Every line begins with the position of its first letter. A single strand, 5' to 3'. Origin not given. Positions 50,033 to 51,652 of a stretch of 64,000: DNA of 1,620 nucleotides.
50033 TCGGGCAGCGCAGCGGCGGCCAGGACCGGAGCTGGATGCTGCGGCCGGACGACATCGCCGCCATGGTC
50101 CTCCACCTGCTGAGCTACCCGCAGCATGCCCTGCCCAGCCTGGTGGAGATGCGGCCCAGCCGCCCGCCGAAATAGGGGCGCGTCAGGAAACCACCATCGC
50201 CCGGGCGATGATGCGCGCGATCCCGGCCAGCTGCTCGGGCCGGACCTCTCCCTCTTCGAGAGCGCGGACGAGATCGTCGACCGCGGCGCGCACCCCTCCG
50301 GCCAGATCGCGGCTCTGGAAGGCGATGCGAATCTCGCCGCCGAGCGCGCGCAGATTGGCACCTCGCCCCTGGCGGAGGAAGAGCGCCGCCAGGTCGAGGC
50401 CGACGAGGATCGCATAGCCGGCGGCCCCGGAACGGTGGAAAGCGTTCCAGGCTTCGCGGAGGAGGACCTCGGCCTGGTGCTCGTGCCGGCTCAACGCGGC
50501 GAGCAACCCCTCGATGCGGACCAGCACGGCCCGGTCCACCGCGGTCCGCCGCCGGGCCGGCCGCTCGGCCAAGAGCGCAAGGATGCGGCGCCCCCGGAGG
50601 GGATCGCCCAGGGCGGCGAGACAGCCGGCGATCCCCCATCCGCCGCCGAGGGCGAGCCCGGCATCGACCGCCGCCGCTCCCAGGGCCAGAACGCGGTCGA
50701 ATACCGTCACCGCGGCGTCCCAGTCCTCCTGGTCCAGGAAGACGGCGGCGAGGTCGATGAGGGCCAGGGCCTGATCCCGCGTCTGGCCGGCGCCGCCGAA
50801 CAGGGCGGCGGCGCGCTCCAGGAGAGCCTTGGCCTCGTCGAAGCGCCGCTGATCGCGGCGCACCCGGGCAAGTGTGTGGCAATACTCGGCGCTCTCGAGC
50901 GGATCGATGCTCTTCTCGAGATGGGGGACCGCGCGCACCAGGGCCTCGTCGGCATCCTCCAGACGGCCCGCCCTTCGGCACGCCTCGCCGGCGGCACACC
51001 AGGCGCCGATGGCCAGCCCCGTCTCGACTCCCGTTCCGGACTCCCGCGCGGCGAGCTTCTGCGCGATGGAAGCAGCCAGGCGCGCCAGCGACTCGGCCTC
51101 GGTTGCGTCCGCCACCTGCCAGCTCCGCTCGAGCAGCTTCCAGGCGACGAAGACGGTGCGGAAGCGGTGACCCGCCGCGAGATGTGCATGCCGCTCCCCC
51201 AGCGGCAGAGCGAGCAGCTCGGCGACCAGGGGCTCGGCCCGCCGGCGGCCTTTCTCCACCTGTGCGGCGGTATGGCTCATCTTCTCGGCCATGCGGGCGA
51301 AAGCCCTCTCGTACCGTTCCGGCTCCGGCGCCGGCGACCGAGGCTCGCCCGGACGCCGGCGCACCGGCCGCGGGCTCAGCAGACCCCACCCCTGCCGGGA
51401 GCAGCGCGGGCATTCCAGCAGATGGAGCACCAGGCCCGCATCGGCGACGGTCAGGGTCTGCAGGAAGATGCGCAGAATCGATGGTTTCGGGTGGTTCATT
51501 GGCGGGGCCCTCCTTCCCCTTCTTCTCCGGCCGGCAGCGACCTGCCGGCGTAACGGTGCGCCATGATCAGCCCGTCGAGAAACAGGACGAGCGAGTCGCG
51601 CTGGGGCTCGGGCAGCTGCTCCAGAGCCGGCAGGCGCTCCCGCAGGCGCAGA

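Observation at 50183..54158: Duplicated XRE-HTH plus TPR-like regulator modules flanking a small secreted tandem-repeat peptide gene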

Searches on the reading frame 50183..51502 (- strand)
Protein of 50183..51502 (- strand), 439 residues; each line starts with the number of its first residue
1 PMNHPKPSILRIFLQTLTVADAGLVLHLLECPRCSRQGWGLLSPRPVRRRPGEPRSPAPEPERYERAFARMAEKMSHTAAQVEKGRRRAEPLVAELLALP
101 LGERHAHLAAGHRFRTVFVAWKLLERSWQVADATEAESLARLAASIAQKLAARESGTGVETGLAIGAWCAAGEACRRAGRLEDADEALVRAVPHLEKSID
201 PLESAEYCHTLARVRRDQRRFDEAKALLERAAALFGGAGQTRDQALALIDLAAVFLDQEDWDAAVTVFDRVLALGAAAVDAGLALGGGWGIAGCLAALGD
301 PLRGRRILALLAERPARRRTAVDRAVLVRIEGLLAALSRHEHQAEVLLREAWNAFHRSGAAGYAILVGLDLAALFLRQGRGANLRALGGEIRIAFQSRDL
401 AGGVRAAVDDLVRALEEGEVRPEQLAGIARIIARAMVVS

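Call 3: search_protein_families(library=pfam, max_evalue=1, proteins=[window:50183-51502:-])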
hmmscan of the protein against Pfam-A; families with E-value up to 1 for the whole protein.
window:50183-51502:- (439 aa): 14 families
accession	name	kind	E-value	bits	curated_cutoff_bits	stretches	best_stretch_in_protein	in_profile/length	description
PF13424.12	TPR_12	-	2.2e-11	44.2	30.1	2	209-274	7-74/77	Tetratricopeptide repeat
PF07719.23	TPR_2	-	5.9e-10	38.9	27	3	205-235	1-31/34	Tetratricopeptide repeat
PF13176.12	TPR_7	-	1.9e-06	27.9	27.9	1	247-274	1-28/36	Tetratricopeptide repeat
PF14938.12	SNAP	-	1.3e-05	25.3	25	1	164-271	74-181/282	Soluble NSF attachment protein, SNAP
PF13432.12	TPR_16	-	3.2e-05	24.7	32.7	1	210-276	2-62/65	Tetratricopeptide repeat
PF13181.12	TPR_8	-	5.6e-05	23.4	25.7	1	205-232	1-28/34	Tetratricopeptide repeat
PF00515.34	TPR_1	-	7.1e-05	22.9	27.8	1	245-274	1-30/34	Tetratricopeptide repeat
PF24885.1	TPR_NPHP3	-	0.0075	16.1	100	1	137-271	72-209/239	Nephrocystin-3 TPR domain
PF14559.12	TPR_19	-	0.0084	16.9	25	2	217-274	3-54/68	Tetratricopeptide repeat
PF13374.12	TPR_10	-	0.0092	16.4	27.5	2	205-233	2-30/42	Tetratricopeptide repeat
PF25058.1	ARM_TT21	-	0.022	15.2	27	1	203-271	55-120/155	Tetratricopeptide repeat protein 21 ARM repeat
PF13428.12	TPR_14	-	0.023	15.8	23.5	2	210-242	6-38/44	Tetratricopeptide repeat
PF13174.12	TPR_6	-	0.051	14.7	26.3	0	247-272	2-27/33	Tetratricopeptide repeat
PF11817.14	Foie-gras_1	-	0.07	13.3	23.3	1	218-271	158-214/257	Foie gras liver health family 1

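Call 7: search_protein_families(library=ncbifam, max_evalue=1, proteins=[window:50183-51502:-])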
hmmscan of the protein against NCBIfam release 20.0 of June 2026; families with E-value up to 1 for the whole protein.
window:50183-51502:- (439 aa): 1 family
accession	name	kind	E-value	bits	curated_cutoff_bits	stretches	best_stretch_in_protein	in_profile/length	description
NF053520.1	HK_Porph_FimS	equivalog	0.073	11.3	600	1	172-275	51-154/618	sensor histidine kinase FimS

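Call 59: find_homologous_proteins(query=window:50183-51499:-, max_evalue=0.001)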
Query window:50183-51499:- (438 aa): 35 proteins with E <= 0.001 among 8000 candidates.
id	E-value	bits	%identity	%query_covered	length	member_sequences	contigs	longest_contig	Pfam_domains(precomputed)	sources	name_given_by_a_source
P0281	5.7e-275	930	100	100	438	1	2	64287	PF13424.13,PF13176.13,PF14938.13,PF07719.24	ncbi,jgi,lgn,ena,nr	ncbi:MAG TPA: tetratricopeptide repeat protein [Thermoanaerobaculia bacterium]|nr:tetratricopeptide 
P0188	1.3e-207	708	78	100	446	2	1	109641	PF00515.35,PF13424.13,PF07719.24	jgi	jgi:tetratricopeptide (TPR) repeat protein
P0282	5.4e-205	699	77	100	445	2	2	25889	PF13181.13,PF07719.24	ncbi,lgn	-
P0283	9.2e-199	679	75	100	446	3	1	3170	PF00515.35,PF13424.13,PF07719.24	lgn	-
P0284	4.6e-198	676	74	100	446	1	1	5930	PF00515.35,PF13424.13,PF13181.13,PF07719.24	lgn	-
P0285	8.6e-197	672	75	100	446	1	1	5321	PF00515.35,PF13424.13,PF13181.13,PF07719.24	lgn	-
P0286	5.3e-196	670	74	100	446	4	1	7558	PF00515.35,PF13424.13,PF13176.13,PF13181.13,PF07719.24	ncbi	-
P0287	9.5e-196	669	75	100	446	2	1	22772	PF00515.35,PF13424.13,PF13176.13,PF13181.13,PF07719.24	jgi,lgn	jgi:tetratricopeptide (TPR) repeat protein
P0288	1.6e-195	668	74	100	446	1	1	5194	PF00515.35,PF13424.13,PF13176.13,PF13181.13,PF07719.24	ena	-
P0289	8.7e-195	666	73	100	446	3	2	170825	PF00515.35,PF13424.13,PF07719.24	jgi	jgi:tetratricopeptide (TPR) repeat protein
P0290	4.9e-190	650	73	100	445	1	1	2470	PF00515.35,PF13176.13,PF13181.13,PF07719.24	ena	-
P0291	5.2e-189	647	72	100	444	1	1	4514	PF13181.13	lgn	-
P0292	1.0e-188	646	72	100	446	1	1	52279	PF13424.13,PF13176.13,PF13181.13,PF07719.24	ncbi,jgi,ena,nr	ncbi:MAG TPA: hypothetical protein VKM72_28855 [Thermoanaerobaculia bacterium]|nr:hypothetical prote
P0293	1.0e-185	636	71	100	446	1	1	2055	PF00515.35,PF13424.13,PF13181.13,PF07719.24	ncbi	-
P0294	9.6e-184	629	70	99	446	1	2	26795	PF00515.35,PF13424.13,PF13176.13,PF07719.24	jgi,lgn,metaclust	metaclust:\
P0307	3.5e-72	262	53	52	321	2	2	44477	-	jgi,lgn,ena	-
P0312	6.5e-26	109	31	86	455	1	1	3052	PF13424.13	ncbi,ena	-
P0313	1.3e-9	56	30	91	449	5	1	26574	PF13424.13,PF14938.13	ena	-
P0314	1.0e-6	46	28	71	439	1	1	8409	PF13424.13,PF13432.13,PF13181.13,PF07719.24,PF13374.13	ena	-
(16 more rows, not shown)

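Call 60: find_encoding_contigs(protein=P0307, flank=5000, max_places=1)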
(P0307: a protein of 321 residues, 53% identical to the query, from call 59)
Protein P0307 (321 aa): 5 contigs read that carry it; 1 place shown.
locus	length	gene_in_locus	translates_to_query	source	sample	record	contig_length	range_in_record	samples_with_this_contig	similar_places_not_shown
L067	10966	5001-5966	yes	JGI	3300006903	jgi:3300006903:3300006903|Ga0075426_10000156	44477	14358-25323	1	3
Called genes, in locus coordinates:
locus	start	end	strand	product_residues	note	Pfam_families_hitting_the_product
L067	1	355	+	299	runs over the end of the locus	PF02567:PhzC-PhzF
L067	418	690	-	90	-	PF19549:DUF6072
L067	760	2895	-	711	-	PF11897:DUF3417, PF00343:Phosphorylase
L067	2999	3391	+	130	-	-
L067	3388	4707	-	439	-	-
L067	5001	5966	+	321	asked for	-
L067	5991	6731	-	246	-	PF23441:SDR (weak), PF00106:adh_short, PF08659:KR, PF13561:adh_short_C2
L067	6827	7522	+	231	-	PF04298:Zn_peptidase_2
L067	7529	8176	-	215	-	PF13640:2OG-FeII_Oxy_3 (weak)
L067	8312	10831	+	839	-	PF01433:Peptidase_M1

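Call 61: find_encoding_contigs(protein=P0289, flank=5000, max_places=1)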
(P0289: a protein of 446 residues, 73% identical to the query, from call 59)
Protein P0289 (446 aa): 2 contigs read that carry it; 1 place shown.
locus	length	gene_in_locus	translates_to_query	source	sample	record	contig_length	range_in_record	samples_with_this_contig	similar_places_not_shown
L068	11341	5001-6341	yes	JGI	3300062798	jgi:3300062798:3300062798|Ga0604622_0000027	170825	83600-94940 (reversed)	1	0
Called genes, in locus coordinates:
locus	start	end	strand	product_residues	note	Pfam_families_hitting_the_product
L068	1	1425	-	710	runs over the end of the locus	PF11897:DUF3417, PF00343:Phosphorylase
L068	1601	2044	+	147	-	-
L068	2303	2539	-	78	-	-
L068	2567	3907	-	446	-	PF13424:TPR_12 (faint)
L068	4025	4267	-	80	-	-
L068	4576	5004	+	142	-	PF13560:HTH_31, PF01381:HTH_3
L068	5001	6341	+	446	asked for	PF13424:TPR_12 (faint), PF00515:TPR_1 (faint), PF07719:TPR_2 (faint)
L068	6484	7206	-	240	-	PF00106:adh_short, PF23441:SDR (weak), PF08659:KR, PF13561:adh_short_C2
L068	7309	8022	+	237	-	PF04298:Zn_peptidase_2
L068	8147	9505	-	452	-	PF02878:PGM_PMM_I, PF02879:PGM_PMM_II, PF02880:PGM_PMM_III, PF00408:PGM_PMM_IV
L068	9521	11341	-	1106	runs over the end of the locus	PF00133:tRNA-synt_1, PF01406:tRNA-synt_1e (faint), PF09334:tRNA-synt_1g, PF08264:Anticodon_1, PF19302:DUF5915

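Call 76: find_encoding_contigs(protein=P0313, flank=5000, max_places=1)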
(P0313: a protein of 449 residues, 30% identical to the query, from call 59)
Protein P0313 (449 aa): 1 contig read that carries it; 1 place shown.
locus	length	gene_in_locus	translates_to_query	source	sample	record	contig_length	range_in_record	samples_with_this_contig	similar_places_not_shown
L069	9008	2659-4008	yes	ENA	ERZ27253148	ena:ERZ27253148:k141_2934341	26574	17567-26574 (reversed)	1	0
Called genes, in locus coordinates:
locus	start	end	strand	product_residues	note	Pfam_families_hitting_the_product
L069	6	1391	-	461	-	PF00275:EPSP_synthase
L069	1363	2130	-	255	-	PF23023:Anti-Pycsar_Apyc1 (weak), PF00753:Lactamase_B, PF12706:Lactamase_B_2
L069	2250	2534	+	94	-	-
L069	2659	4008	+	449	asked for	PF14938:SNAP (weak), PF13424:TPR_12 (weak)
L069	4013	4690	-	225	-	PF00149:Metallophos (weak), PF12850:Metallophos_2 (faint)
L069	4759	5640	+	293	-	PF00248:Aldo_ket_red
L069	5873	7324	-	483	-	PF12844:HTH_19 (weak), PF13560:HTH_31, PF01381:HTH_3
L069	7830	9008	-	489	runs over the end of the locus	PF01381:HTH_3, PF13560:HTH_31, PF07719:TPR_2 (faint), PF25058:ARM_TT21 (weak), PF13424:TPR_12 (weak)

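Call 77: find_encoding_contigs(protein=P0314, flank=5000, max_places=1)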
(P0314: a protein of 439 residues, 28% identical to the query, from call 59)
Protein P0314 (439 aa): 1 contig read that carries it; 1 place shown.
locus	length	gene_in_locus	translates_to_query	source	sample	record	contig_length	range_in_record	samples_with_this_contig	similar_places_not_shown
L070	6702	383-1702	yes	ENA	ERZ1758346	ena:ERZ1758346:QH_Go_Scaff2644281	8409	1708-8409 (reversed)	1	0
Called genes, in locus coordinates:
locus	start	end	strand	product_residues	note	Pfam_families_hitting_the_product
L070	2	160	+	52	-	?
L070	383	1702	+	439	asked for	PF07719:TPR_2 (faint), PF13374:TPR_10 (faint), PF13432:TPR_16 (faint), PF13181:TPR_8 (faint), PF13424:TPR_12 (weak)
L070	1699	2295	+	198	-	PF04542:Sigma70_r2, PF08281:Sigma70_r4_2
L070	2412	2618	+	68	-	-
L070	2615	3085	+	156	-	-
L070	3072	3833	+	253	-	PF00119:ATP-synt_A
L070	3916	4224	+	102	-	PF00137:ATP-synt_C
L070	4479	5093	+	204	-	PF04542:Sigma70_r2, PF07638:Sigma70_ECF, PF22233:PhyR_sigma-like (faint), PF08281:Sigma70_r4_2, PF04545:Sigma70_r4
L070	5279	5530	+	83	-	PF13490:zf-HC2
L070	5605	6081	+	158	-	PF00578:AhpC-TSA, PF08534:Redoxin, PF00085:Thioredoxin (faint), PF13098:Thioredoxin_2 (weak), PF13905:Thioredoxin_8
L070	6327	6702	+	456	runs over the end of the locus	PF19425:Csd3_N2, PF01551:Peptidase_M23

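Call 81: find_encoding_contigs(protein=P0312, flank=5000, max_places=2)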
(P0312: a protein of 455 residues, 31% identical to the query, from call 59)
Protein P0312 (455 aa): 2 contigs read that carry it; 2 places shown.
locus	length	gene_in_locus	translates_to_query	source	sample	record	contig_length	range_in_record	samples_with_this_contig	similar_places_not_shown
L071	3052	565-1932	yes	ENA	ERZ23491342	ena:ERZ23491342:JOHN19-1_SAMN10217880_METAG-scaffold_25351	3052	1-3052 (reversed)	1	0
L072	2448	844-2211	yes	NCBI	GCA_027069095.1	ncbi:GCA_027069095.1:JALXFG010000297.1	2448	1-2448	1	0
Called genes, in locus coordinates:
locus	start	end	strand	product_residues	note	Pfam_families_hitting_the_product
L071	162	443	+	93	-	-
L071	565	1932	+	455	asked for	PF13424:TPR_12 (weak)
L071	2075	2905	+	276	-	PF02517:Rce1-like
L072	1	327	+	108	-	?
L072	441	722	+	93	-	-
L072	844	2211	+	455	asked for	PF13424:TPR_12 (weak)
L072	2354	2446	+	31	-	?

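Call 109: search_protein_families(library=padloc, max_evalue=0.01, proteins=[window:50183-51499:-])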
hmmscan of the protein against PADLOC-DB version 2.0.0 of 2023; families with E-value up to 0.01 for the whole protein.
window:50183-51499:- (438 aa): 0 families

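Call 110: search_protein_families(library=phrogs, max_evalue=0.001, proteins=[window:50183-51499:-])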
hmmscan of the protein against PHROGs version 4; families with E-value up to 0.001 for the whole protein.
window:50183-51499:- (438 aa): 0 families

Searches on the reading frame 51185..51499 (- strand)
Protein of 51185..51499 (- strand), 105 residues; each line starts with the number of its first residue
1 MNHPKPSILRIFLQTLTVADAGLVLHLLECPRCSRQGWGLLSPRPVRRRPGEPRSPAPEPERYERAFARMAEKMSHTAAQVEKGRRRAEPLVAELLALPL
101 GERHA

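Call 97: predict_structure(alignment_id=A7)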
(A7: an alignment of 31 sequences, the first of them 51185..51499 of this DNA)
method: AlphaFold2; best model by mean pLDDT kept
length: 105 residues; sequences in the alignment: 31
mean_pLDDT: 85.1   pTM: 0.40
mean pLDDT of the five models: 85.1, 83.5, 79.1, 76.7, 76.3
residues with pLDDT >= 90: 42; 70-90: 49; 50-70: 14; < 50: 0
segments of 3 or more residues with pLDDT < 50: none
pLDDT, mean of each block of 10 residues (from residue 1): 78 87 89 85 62 74 90 95 97 94 84
secondary structure, 60 per line:
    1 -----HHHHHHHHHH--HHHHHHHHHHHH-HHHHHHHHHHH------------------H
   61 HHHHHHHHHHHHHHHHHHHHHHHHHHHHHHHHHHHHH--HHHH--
elements in order: H6-15 H18-29 H31-41 H60-97 H100-103

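Call 100: fold_search(model_id=the predicted structure, library=pdb)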
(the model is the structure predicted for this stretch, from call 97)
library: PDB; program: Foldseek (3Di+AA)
matches with E <= 10: 1; with E <= 0.001: 0
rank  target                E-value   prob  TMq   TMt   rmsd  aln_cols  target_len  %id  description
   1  9g6k_Lt               9.4e+00  0.03  0.27  0.20  10.5        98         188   16  LSU structure derived from the LSU sample of the mitoribosome from T. gondii. (released 2024-12-11)
